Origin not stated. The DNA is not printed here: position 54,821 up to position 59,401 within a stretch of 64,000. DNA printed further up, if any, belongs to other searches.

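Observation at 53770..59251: Giant sequon-rich surface protein with a C-terminal anchor and cytoplasmic zinc-ribbon tail, co-oriented with UDP-sulfoquinovose synthase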

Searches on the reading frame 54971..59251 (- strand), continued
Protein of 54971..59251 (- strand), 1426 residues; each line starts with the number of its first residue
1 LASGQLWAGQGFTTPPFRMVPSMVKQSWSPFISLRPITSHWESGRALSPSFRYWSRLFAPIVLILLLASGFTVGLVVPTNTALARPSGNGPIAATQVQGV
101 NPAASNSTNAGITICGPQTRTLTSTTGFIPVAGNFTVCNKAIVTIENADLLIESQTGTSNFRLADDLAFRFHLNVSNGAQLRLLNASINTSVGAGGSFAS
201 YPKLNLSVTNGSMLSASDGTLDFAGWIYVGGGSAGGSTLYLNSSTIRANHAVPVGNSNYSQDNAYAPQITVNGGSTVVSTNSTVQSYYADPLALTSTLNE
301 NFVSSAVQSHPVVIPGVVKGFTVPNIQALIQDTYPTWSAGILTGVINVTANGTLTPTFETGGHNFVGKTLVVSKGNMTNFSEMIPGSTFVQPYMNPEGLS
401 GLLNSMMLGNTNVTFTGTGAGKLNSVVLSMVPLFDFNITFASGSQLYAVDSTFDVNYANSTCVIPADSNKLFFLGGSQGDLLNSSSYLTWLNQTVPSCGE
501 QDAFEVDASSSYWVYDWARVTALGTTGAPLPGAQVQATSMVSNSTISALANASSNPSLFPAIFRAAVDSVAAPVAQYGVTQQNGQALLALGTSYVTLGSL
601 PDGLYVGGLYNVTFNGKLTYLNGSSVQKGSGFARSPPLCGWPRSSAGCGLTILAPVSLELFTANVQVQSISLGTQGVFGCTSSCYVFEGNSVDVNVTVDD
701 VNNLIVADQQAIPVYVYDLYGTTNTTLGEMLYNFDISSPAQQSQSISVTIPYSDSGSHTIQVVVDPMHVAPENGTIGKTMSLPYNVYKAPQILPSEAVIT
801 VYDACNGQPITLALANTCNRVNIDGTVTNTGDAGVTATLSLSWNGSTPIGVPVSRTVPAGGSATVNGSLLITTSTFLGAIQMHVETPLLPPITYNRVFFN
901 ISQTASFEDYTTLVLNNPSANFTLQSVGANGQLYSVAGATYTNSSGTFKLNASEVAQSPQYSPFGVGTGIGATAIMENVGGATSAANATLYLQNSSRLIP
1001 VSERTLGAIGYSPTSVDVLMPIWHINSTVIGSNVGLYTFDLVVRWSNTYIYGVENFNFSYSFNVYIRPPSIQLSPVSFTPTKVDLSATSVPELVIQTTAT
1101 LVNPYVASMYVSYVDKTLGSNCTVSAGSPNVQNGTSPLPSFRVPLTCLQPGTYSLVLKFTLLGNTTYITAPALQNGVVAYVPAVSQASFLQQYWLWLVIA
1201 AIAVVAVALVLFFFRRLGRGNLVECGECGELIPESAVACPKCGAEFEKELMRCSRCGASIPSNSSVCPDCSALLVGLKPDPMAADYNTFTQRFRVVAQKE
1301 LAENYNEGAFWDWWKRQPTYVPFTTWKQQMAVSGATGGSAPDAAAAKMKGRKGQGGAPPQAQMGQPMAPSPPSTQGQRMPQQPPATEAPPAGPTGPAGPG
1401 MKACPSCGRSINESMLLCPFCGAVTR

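Call 40: search_protein_families(library=pfam, proteins=[L082:5273-7576:+, L059:4417-7278:+, L030:1405-3936:-, L081:14990-17833:+, L075:11552-12787:+, L051:5568-7139:+, L063:3500-5980:+, L052:24-1991:-, L073:2850-4718:-, L071:5623-6018:-], max_evalue=0.0001)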
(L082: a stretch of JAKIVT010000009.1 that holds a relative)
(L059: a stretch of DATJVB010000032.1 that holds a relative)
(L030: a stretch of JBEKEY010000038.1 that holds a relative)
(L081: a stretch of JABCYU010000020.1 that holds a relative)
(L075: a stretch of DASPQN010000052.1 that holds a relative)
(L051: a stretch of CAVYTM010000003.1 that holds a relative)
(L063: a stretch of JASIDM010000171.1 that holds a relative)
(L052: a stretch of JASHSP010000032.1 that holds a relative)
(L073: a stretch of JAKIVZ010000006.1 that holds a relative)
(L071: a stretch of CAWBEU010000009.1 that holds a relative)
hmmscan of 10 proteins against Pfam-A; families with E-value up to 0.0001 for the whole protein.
L082:5273-7576:+ (767 aa): 3 families
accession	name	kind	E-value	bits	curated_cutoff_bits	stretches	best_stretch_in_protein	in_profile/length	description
PF00107.32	ADH_zinc_N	-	5.2e-29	101.3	31.8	1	601-729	1-128/129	Zinc-binding dehydrogenase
PF08240.17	ADH_N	-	1.6e-22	80.1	23.5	1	449-560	1-104/104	Alcohol dehydrogenase GroES-like domain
PF13602.12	ADH_zinc_N_2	-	3.2e-20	73.9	27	1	633-764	1-134/134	Zinc-binding dehydrogenase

L059:4417-7278:+ (953 aa): 0 families

L030:1405-3936:- (843 aa): 0 families

L081:14990-17833:+ (947 aa): 2 families
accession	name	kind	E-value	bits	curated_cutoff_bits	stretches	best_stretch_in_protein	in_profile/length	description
PF00583.31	Acetyltransf_1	-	7.8e-07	29.8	20.7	1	817-886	23-91/116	Acetyltransferase (GNAT) family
PF13480.13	Acetyltransf_6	-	3e-06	27.9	22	1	776-882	8-123/143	Acetyltransferase (GNAT) domain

L075:11552-12787:+ (411 aa): 4 families
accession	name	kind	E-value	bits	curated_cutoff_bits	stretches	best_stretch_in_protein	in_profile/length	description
PF00670.27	AdoHcyase_NAD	-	1.1e-49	169.1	27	1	177-338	1-162/162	S-adenosyl-L-homocysteine hydrolase, NAD binding domain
PF05221.23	AdoHcyase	-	7.9e-46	157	25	2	135-405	179-287/299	S-adenosyl-L-homocysteine hydrolase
PF07991.19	KARI_N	-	1.3e-06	28.6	20.6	1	199-290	4-99/165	Acetohydroxy acid isomeroreductase, NADPH-binding domain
PF02826.25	2-Hacid_dh_C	-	1.6e-06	28.1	25.1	1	196-286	33-127/178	D-isomer specific 2-hydroxyacid dehydrogenase, NAD binding domain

L051:5568-7139:+ (523 aa): 1 family
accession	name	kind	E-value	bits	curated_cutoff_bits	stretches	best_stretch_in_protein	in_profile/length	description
PF01053.26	Cys_Met_Meta_PP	-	8e-139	462.9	27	1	154-521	8-381/381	Cys/Met metabolism PLP-dependent enzyme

L063:3500-5980:+ (826 aa): 2 families
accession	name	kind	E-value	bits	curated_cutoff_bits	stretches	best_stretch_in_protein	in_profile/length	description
PF00291.31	PALP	-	5.6e-84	282.4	35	1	373-668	3-295/295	Pyridoxal-phosphate dependent enzyme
PF00571.33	CBS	-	3.7e-09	37.2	24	0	771-818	8-56/57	CBS domain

L052:24-1991:- (655 aa): 2 families
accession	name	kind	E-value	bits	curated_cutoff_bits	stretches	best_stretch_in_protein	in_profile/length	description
PF03965.22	Penicillinase_R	-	4.5e-16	59.7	22.6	1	538-652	1-113/115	Penicillinase repressor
PF01978.25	TrmB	-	4.4e-05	23.7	25.6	1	539-608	7-66/68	Sugar-specific transcriptional regulator TrmB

L073:2850-4718:- (622 aa): 0 families

L071:5623-6018:- (131 aa): 0 families

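Call 45: search_protein_representatives(protein=window:55265-58864:-)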
Query: 1200 residues. Proteins with E-value up to 0.001 (for the whole library): 526; up to 1e-10: 266; up to 1e-30: 77. The best 150 are listed.
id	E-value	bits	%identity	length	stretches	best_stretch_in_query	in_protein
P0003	0.0e+00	1230.8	52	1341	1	2-1200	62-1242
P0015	8.1e-176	603.8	40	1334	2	3-1200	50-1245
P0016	1.5e-146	506.9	37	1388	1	1-1200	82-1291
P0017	5.1e-132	458.7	36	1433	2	1-1200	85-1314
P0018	1.4e-116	407.6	35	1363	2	2-1200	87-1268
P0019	1.1e-106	374.8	34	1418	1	3-1199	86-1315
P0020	4.7e-95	336.3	40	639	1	640-1200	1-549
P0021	1.4e-80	288.4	37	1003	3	995-1200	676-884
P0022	5.2e-78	279.9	42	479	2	829-1200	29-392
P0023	4.4e-72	260.2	33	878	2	931-1200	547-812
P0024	1.0e-70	255.7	37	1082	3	883-1200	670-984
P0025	1.7e-70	255.0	54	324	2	979-1200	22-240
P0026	6.2e-70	253.1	34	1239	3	836-1200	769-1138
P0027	1.3e-69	252.0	39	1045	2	995-1200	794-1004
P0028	4.7e-68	246.9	33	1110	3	893-1198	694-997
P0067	1.6e-37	145.8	29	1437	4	1048-1198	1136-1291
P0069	2.6e-36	141.8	29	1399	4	1013-1198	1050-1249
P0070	2.2e-34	135.4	32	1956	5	1058-1199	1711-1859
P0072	6.8e-34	133.8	30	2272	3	1064-1199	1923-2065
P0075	3.5e-32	128.1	38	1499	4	1064-1199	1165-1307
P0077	6.3e-32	127.2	36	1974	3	1002-1199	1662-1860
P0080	2.2e-31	125.4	30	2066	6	1052-1198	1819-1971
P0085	7.0e-31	123.8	38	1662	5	1062-1200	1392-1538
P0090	3.5e-30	121.5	33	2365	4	1063-1199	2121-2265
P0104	8.3e-29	116.9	40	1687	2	1039-1198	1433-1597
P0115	8.7e-28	113.5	37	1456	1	994-1199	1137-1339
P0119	1.7e-27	112.6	30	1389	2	1038-1199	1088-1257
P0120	1.8e-27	112.5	33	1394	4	1011-1199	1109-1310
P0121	2.0e-27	112.3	32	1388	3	949-1198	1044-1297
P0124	3.4e-27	111.6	39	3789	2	1057-1197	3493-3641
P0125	3.6e-27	111.5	31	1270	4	1063-1199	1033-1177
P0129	6.1e-27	110.7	30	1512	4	999-1198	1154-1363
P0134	8.8e-27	110.2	37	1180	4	1065-1198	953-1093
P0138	1.3e-26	109.7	40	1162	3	1049-1198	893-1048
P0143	2.9e-26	108.5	34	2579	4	1060-1198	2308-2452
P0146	5.2e-26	107.7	35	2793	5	1064-1199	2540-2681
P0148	6.7e-26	107.3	43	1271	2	1063-1199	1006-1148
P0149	7.2e-26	107.2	34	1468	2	1051-1199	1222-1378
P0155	2.9e-25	105.2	31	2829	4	1064-1198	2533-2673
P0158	3.7e-25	104.8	33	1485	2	1064-1200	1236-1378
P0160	4.5e-25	104.5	35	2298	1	1005-1198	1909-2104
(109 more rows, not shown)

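Call 47: search_protein_families(library=pfam, proteins=[P0070, P0072, P0124], max_evalue=0.001)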
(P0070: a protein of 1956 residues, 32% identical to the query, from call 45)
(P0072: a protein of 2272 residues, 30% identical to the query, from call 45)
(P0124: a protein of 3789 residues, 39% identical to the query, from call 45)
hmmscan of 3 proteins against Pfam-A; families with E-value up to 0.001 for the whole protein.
P0070 (1956 aa): 6 families
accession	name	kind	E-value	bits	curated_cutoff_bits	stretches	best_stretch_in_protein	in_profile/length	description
PF07705.17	CARDB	-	3.3e-55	185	22.7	5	750-853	1-99/101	CARDB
PF12773.13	DZR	-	1.1e-10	41.9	27.3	1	1748-1794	1-45/45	Double zinc ribbon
PF13248.11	Zn_ribbon_3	-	5.9e-10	38.7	27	0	1745-1768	2-25/26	zinc-ribbon domain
PF13240.11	Zn_Ribbon_1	-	7e-09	35.6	25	1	1748-1768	2-22/23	zinc-ribbon domain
PF24463.1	DUF7577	-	0.00012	22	28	0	1872-1890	5-23/27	Domain of unknown function (DUF7577)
PF17032.10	Zn_ribbon_15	-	0.00088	20.5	28.9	0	1745-1794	37-73/73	zinc-ribbon family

P0072 (2272 aa): 6 families
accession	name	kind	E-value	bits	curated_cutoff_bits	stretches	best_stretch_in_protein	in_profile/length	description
PF07705.17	CARDB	-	2.1e-40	137.4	22.7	5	1372-1476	2-99/101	CARDB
PF12773.13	DZR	-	4.1e-11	43.3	27.3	1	1956-2002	1-45/45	Double zinc ribbon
PF13240.11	Zn_Ribbon_1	-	1.2e-10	41.2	25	1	1956-1976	2-22/23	zinc-ribbon domain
PF13248.11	Zn_ribbon_3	-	5.5e-09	35.6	27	1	1981-2005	2-26/26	zinc-ribbon domain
PF13620.12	CarboxypepD_reg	-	8.7e-07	29.7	32.3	1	1837-1906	2-64/82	Carboxypeptidase regulatory-like domain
PF13715.12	CarbopepD_reg_2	-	8.4e-05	23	32.2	1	1837-1910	1-64/88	CarboxypepD_reg-like domain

P0124 (3789 aa): 4 families
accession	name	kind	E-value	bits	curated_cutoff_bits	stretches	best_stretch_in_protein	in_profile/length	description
PF07705.17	CARDB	-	4.2e-139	454.3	22.7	14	1745-1829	15-98/101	CARDB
PF12773.13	DZR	-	2.4e-09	37.7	27.3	1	3534-3580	1-45/45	Double zinc ribbon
PF13240.11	Zn_Ribbon_1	-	1.7e-07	31.3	25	0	3656-3677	1-22/23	zinc-ribbon domain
PF13248.11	Zn_ribbon_3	-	1.4e-06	28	27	0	3655-3677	3-25/26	zinc-ribbon domain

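Call 48: list_cluster_members(proteins=[P0003, P0015, P0019, P0026, P0070, P0072, P0124, P0146, P0104, P0148])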
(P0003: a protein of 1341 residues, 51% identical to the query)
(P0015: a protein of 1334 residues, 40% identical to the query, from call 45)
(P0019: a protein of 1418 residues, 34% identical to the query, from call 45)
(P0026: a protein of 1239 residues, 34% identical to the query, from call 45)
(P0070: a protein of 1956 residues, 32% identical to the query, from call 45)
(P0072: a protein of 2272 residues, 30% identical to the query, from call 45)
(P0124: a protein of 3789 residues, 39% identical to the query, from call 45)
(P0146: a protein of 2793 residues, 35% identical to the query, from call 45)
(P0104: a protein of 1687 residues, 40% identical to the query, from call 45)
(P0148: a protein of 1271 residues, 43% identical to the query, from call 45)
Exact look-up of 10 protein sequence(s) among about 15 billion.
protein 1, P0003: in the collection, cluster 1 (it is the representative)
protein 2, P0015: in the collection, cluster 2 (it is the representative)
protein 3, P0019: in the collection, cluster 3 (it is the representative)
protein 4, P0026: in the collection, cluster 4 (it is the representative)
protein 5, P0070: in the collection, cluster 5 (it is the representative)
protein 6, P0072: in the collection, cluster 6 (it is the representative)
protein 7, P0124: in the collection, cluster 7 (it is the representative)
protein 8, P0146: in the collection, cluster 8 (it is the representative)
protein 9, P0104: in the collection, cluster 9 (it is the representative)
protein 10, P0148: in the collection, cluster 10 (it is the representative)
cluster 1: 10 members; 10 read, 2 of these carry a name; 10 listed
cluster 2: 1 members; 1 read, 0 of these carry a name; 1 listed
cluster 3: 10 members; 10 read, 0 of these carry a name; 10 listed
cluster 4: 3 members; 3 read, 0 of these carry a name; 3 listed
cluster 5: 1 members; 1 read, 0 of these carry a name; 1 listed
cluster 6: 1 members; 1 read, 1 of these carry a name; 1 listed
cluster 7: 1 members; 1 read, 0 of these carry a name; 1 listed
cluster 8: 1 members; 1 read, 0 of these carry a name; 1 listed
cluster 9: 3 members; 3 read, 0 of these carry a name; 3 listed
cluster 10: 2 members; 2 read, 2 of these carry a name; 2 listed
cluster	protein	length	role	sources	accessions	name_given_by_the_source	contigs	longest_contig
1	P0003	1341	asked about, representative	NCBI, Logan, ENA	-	-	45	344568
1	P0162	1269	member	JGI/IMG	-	RNA polymerase subunit RPABC4/transcription elongation factor Spt4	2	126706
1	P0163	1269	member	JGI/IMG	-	hypothetical protein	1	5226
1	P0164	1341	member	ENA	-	-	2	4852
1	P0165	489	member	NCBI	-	-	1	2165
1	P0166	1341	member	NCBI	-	-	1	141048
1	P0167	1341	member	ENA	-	-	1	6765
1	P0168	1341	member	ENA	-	-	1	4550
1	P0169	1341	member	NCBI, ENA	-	-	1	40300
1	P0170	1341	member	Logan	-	-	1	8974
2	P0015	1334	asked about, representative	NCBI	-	-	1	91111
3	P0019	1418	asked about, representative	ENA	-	-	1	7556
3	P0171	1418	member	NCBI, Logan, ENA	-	-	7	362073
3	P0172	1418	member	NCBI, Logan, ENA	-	-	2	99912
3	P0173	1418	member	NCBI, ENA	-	-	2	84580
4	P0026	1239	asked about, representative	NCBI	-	-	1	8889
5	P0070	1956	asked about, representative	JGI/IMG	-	-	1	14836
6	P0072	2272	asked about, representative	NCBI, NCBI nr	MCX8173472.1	MAG: hypothetical protein N3F63_02520 [Thermoplasmata archaeon] | hypothetical protein [Thermoplasmata archaeon]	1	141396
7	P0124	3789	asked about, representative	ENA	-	-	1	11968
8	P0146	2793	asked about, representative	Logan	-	-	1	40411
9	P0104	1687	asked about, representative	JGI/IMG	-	-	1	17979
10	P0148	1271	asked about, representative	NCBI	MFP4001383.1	MAG: CARDB domain-containing protein, partial [Thermoplasmata archaeon]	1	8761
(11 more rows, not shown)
